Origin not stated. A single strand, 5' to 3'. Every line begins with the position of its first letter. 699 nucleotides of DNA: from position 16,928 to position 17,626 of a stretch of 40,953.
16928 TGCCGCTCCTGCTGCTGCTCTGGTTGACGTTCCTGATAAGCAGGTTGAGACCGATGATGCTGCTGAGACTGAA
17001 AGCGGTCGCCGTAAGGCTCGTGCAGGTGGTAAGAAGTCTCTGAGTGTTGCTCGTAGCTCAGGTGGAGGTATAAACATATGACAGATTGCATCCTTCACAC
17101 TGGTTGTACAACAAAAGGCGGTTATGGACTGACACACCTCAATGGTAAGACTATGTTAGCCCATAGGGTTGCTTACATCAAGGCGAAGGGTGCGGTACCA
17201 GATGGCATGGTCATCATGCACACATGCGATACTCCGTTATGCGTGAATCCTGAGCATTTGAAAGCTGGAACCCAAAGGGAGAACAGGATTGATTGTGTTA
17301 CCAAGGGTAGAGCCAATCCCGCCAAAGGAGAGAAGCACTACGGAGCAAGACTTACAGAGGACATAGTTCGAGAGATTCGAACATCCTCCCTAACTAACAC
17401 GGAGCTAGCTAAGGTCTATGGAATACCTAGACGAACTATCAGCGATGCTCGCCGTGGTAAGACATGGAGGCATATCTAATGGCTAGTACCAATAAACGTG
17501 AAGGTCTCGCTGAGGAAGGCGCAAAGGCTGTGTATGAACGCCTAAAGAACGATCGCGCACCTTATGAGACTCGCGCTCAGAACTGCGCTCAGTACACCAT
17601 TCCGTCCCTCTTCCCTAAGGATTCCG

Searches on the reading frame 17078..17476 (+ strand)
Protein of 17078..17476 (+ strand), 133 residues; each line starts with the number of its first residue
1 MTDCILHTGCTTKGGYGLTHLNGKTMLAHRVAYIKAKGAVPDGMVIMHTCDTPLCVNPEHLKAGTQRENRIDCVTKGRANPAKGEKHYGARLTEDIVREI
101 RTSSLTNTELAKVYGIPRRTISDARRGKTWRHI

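Call 48: search_protein_families(library=phrogs, proteins=[window:17078-17476:+], max_evalue=0.001)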
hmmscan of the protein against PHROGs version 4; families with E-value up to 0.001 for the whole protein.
window:17078-17476:+ (133 aa): 11 families
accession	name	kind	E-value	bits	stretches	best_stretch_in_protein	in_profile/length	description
phrog_1872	-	DNA, RNA and nucleotide metabolism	9.9e-31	107.9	1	2-108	34-143/166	endonuclease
phrog_59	-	DNA, RNA and nucleotide metabolism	7.1e-30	105.7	1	3-133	157-275/423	HNH endonuclease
phrog_6254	-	DNA, RNA and nucleotide metabolism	1.9e-29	104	1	2-128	12-151/154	HNH endonuclease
phrog_826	-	DNA, RNA and nucleotide metabolism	2.3e-22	80.9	1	2-83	83-166/281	HNH endonuclease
phrog_3593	-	DNA, RNA and nucleotide metabolism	1.6e-19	71.4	1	2-72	69-139/210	HNH endonuclease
phrog_1492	-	DNA, RNA and nucleotide metabolism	2.4e-15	57.6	1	3-83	85-170/414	HNH endonuclease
phrog_4842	-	DNA, RNA and nucleotide metabolism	6.1e-12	46.6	1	3-65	76-139/154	HNH endonuclease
phrog_99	-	DNA, RNA and nucleotide metabolism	3.8e-08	34.4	1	9-71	143-203/383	HNH endonuclease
phrog_4583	-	transcription regulation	5.7e-06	27.3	1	89-131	8-51/81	transcriptional repressor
phrog_10495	-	DNA, RNA and nucleotide metabolism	1.8e-05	25.9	1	21-70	3-52/63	HNH endonuclease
phrog_20467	-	DNA, RNA and nucleotide metabolism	6.3e-05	23.8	1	48-133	27-107/112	HNH endonuclease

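Call 49: search_protein_families(library=pfam, proteins=[window:17078-17476:+], max_evalue=10)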
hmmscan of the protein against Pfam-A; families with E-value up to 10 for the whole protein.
window:17078-17476:+ (133 aa): 8 families
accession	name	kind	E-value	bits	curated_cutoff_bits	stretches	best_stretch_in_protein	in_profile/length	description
PF13392.12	HNH_3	-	2.4e-12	46.7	24.8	1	27-70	2-45/46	HNH endonuclease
PF05551.17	zf-His_Me_endon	-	0.00026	21.6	27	1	23-71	31-92/131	Zinc-binding loop region of homing endonuclease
PF20432.4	Xre-like-HTH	-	0.00071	20.3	25.8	1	102-127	20-46/63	Antitoxin Xre-like helix-turn-helix domain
PF13744.12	HTH_37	-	0.0044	17.2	27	1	90-128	17-55/80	Helix-turn-helix domain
PF01381.28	HTH_3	-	0.01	16.3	23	1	98-129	2-34/55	Helix-turn-helix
PF05225.22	HTH_psq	-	0.023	14.8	20.4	1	105-127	17-39/45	helix-turn-helix, Psq domain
PF13384.12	HTH_23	-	0.06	13.6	24.6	1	104-126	17-39/50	Homeodomain-like domain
PF12728.13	HTH_17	-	0.071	13.8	27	1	105-127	2-25/51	Helix-turn-helix domain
